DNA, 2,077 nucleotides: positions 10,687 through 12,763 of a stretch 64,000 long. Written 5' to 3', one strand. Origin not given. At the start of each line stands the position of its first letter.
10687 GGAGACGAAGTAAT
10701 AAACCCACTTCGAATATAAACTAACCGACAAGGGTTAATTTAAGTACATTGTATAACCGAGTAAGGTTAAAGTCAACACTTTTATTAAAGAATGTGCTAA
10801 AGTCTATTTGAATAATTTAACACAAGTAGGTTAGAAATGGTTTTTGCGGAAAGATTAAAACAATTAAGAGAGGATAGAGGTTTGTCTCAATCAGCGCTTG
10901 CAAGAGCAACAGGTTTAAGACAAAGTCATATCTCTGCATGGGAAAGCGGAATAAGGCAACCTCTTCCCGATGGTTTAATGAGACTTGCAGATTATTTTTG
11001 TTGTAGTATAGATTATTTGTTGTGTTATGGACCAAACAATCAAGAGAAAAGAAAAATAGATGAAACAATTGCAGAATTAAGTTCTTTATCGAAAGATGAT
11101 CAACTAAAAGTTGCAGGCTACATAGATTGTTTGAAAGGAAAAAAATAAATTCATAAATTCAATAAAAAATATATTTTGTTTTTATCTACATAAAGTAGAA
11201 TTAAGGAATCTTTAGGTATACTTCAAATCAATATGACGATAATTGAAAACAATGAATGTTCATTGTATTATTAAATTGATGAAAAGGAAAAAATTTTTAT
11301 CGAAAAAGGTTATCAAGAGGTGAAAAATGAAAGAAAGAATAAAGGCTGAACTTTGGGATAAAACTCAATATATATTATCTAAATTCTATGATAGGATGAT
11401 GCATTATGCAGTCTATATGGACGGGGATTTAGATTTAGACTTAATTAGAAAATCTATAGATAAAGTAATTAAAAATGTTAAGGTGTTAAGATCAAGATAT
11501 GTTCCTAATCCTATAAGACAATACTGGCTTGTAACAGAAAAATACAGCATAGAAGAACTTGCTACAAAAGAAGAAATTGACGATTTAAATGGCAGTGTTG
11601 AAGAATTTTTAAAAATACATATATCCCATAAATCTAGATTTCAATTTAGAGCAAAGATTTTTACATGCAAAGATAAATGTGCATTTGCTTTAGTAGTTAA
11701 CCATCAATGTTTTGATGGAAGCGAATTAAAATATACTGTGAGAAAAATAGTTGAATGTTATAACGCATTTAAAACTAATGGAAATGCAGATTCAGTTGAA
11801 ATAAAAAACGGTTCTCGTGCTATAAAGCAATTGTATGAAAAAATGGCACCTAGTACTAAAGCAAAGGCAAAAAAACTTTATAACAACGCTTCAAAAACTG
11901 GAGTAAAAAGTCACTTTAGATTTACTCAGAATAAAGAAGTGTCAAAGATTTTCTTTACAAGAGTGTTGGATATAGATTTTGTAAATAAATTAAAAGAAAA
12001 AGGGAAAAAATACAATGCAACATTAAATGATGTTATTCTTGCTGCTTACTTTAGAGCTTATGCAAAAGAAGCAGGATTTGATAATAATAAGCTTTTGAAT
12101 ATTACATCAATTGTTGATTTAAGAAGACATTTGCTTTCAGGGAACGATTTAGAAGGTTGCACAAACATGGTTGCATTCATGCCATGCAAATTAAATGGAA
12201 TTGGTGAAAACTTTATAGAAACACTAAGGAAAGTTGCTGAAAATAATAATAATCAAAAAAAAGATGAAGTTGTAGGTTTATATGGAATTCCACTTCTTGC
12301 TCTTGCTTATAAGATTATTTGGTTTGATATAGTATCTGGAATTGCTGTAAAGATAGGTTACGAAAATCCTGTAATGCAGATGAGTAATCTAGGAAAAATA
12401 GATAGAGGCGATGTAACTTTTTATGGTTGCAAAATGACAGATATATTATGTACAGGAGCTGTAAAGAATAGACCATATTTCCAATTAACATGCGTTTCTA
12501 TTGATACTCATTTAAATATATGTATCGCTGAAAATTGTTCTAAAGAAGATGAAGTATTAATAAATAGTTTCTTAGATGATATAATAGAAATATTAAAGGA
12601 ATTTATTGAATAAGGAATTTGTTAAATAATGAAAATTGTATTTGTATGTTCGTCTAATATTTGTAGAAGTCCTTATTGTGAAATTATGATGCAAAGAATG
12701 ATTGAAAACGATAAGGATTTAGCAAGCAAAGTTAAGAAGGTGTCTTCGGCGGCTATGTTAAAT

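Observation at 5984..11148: Candidate undescribed SipW-dependent surface-fibre/matrix operon with a divergent XRE regulator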

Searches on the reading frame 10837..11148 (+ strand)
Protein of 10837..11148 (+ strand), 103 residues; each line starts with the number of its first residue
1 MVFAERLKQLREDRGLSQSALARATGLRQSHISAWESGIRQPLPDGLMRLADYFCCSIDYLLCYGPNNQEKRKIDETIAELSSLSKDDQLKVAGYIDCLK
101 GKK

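Call 3: search_protein_families(library=pfam, proteins=[window:10837-11148:+], max_evalue=1)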
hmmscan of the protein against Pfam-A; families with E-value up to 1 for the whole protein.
window:10837-11148:+ (103 aa): 12 families
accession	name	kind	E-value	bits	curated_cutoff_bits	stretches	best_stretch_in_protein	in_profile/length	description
PF01381.28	HTH_3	-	9.5e-15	54.8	23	1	7-61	1-55/55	Helix-turn-helix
PF13560.12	HTH_31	-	3.5e-12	46.9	27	1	3-56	2-56/64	Helix-turn-helix domain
PF12844.13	HTH_19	-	2.9e-10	40.3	30.2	1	5-62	2-59/64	Helix-turn-helix domain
PF13443.12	HTH_26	-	1.8e-07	31.7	22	1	6-61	1-57/63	Cro/C1-type HTH DNA-binding domain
PF13413.12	HTH_25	-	4.6e-05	23.6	24.6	1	6-45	1-40/62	Helix-turn-helix domain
PF04814.19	HNF-1_N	-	0.0029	18.5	29.7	1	3-35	122-154/175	Hepatocyte nuclear factor 1 (HNF-1), N terminus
PF15943.11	YdaS_toxin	-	0.0075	16.5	30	1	17-44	10-36/65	Bacterial toxin YdaS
PF22495.2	HTH_92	-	0.024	14.4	27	1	8-44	1-37/45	RsaL-like HTH domain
PF13412.12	HTH_24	-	0.026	14.5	21.9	1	7-27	9-29/48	Winged helix-turn-helix DNA-binding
PF13744.12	HTH_37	-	0.037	14.3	27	1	5-36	21-52/80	Helix-turn-helix domain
PF17762.8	HTH_ParB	-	0.13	12.9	22.6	1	4-33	9-38/102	ParB HTH domain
PF01402.27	RHH_1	-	0.17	12.4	20.5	1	4-21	11-28/39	Ribbon-helix-helix protein, copG family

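Call 4: search_protein_families(library=ncbifam, proteins=[window:10837-11148:+], max_evalue=1)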
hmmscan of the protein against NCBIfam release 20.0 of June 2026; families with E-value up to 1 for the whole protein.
window:10837-11148:+ (103 aa): 17 families
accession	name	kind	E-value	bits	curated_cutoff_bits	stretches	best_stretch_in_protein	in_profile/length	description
NF041951.1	phage_RstR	subfamily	3.9e-18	65.7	80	1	1-99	1-99/108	RstR family transcriptional repressor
NF007257.0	PRK09706.1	subfamily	3.6e-10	39.8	101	1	2-83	5-87/135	transcriptional repressor DicA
NF038139.1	Reg_Aceta_RamB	equivalog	3.4e-06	26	700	1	5-91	5-83/465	acetate metabolism transcriptional regulator RamB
NF006015.0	PRK08154.1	subfamily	1.7e-05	24.1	204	1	3-82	31-111/314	anaerobic benzoate catabolism transcriptional regulator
TIGR03070.1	couple_hipB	subfamily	1.9e-05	24.5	71.65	1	4-52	4-52/58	type II toxin-antitoxin system Y4mF family antitoxin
NF047542.1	telomere_Tap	equivalog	4.3e-05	22.4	600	1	8-45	23-60/695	telomere-associated protein Tap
TIGR03830.1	CxxCG_CxxCG_HTH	subfamily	4.9e-05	23.1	61.8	1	4-42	67-105/127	type II TA system antitoxin MqsA family protein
NF007271.0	PRK09726.1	equivalog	0.00014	21.8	79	1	3-37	13-47/88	type II toxin-antitoxin system antitoxin HipB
NF047948.1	male_kill_WMK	equivalog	0.00066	19.2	300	1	4-84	7-87/300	WO male-killing family protein Wmk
NF007408.0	PRK09943.1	equivalog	0.00073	19.1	211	1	4-63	9-68/185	HTH-type transcriptional regulator PuuR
TIGR00270.2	TIGR00270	equivalog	0.0018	18.1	110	1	3-42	76-115/159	multiprotein bridging factor aMBF1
NF003162.0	PRK04140.1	equivalog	0.0023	17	263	1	5-56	129-180/317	transcriptional regulator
NF007481.0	PRK10072.1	equivalog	0.004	17.6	110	1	7-50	38-83/96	HTH-type transcriptional regulator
NF052239.1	antitox_spr1629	equivalog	0.0067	15.6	335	1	1-69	1-69/377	spr1629 family repressor/antitoxin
NF041265.1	NadS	equivalog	0.063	13.6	60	1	7-42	35-70/94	NadS family protein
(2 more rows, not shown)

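Call 6: search_protein_families(library=phrogs, proteins=[window:10837-11148:+], max_evalue=0.01)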
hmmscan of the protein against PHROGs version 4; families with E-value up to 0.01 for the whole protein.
window:10837-11148:+ (103 aa): 26 families (the best 25 are shown)
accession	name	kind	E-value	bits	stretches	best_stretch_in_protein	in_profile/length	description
phrog_8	-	transcription regulation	4.5e-21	76.7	1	1-82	75-150/346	transcriptional regulator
phrog_3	-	transcription regulation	7.9e-15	56.5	1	1-81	87-169/430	transcriptional repressor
phrog_4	-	transcription regulation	1.5e-14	54.8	1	3-88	137-210/400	transcriptional repressor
phrog_2967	-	transcription regulation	2.2e-12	48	1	3-82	11-91/225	transcriptional regulator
phrog_2439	-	transcription regulation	1.7e-10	41.4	1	5-69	10-74/367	transcriptional regulator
phrog_4836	-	transcription regulation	2.1e-09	38.2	1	4-76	77-147/194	CII-like regulator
phrog_5823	-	transcription regulation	1.6e-08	35.1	1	3-81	7-84/404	transcriptional regulator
phrog_2328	-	transcription regulation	5.5e-08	33.7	1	3-62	16-75/128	transcriptional repressor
phrog_7241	-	transcription regulation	6.2e-08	33.7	1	7-62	66-121/122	transcriptional regulator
phrog_2104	-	unknown function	9.8e-08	33.1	1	4-46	41-83/103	-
phrog_1994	-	DNA, RNA and nucleotide metabolism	4.1e-07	31.1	1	5-91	2-84/170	DNA binding protein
phrog_1373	-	transcription regulation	6.5e-07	30.5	1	4-64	65-125/166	transcriptional regulator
phrog_3037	-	transcription regulation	1.6e-05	25.8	1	3-76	18-88/189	transcriptional repressor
phrog_4739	-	unknown function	2.2e-05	25.1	1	5-81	70-146/167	-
phrog_147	-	transcription regulation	0.0002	22.7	1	3-51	5-54/100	transcriptional regulator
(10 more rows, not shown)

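Call 70: search_solved_structures(query=window:10837-11148:+, max_evalue=0.001)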
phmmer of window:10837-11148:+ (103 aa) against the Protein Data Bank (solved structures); distinct sequences matched with E-value up to 0.001: 6.
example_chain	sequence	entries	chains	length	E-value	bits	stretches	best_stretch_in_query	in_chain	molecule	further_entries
3op9_A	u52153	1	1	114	1.2e-05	28.9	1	3-70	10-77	Pli0006 protein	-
7t8i_A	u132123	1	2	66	4.7e-05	27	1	3-62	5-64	Phage element (ICEBs1)transcriptional regulator (Xre family)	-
1adr_A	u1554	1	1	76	5e-05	26.9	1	3-63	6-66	P22 C2 REPRESSOR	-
3jxb_C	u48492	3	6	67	5.1e-05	26.9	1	3-62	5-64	Repressor protein C2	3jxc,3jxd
2r1j_L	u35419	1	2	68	5.4e-05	26.8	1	3-62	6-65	Repressor protein C2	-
1y7y_A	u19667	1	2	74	0.00043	23.9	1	3-52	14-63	C.AhdI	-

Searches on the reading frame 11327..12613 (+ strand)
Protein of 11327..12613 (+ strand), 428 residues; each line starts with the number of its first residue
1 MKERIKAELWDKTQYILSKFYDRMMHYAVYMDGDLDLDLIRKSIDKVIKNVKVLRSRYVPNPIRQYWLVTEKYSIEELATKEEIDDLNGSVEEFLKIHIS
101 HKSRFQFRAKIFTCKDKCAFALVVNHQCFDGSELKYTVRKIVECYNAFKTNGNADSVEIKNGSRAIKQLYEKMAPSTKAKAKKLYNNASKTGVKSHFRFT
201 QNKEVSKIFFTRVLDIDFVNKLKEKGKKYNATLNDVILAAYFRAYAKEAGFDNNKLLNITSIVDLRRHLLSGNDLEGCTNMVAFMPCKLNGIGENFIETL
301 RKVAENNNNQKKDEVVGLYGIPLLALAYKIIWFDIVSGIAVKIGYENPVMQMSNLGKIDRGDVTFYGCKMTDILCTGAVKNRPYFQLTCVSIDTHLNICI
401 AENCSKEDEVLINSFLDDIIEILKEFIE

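Call 3: search_protein_families(library=pfam, proteins=[window:11327-12613:+], max_evalue=1)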
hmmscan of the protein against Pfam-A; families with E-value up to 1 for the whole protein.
window:11327-12613:+ (428 aa): 5 families
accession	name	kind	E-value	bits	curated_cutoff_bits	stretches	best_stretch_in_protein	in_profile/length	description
PF00668.25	Condensation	-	1.4e-09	37.7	30.6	1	15-243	15-261/456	Condensation domain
PF16911.10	PapA_C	-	0.00064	19.6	30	1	221-285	19-84/203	Phthiocerol/phthiodiolone dimycocerosyl transferase C-terminus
PF20493.3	WD-like_fungi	-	0.017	15.5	22.5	1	144-205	33-94/199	Fungal WD-like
PF21657.2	L544_helical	-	0.019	15.5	27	0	288-313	81-106/144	Nucleotidyl transferase L544, helical domain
PF06480.20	FtsH_ext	-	0.13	12.9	25.5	1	151-234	40-99/103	FtsH Extracellular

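Call 4: search_protein_families(library=ncbifam, proteins=[window:11327-12613:+], max_evalue=1)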
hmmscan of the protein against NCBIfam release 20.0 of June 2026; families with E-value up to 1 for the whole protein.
window:11327-12613:+ (428 aa): 5 families
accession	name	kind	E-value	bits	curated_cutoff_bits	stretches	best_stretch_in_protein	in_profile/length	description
NF006787.0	PRK09294.1-1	subfamily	2.1e-08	33.5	396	1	24-306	23-303/420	acyltransferase PapA5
TIGR02946.1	acyl_WS_DGAT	subfamily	6.1e-06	25.4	309.95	1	220-421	248-448/453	wax ester/triacylglycerol synthase family O-acyltransferase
NF047350.1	aureusi_NRPS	equivalog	0.00025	18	2500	1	21-191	17-189/2373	aureusimine non-ribosomal peptide synthetase AusA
TIGR00667.1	aat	equivalog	0.0046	16.4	143.55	1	97-170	40-113/193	leucyl/phenylalanyl-tRNA--protein transferase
NF038078.1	NRPS_MxcG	equivalog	0.025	11.8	2300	1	30-241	34-251/1442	myxochelin non-ribosomal peptide synthetase MxcG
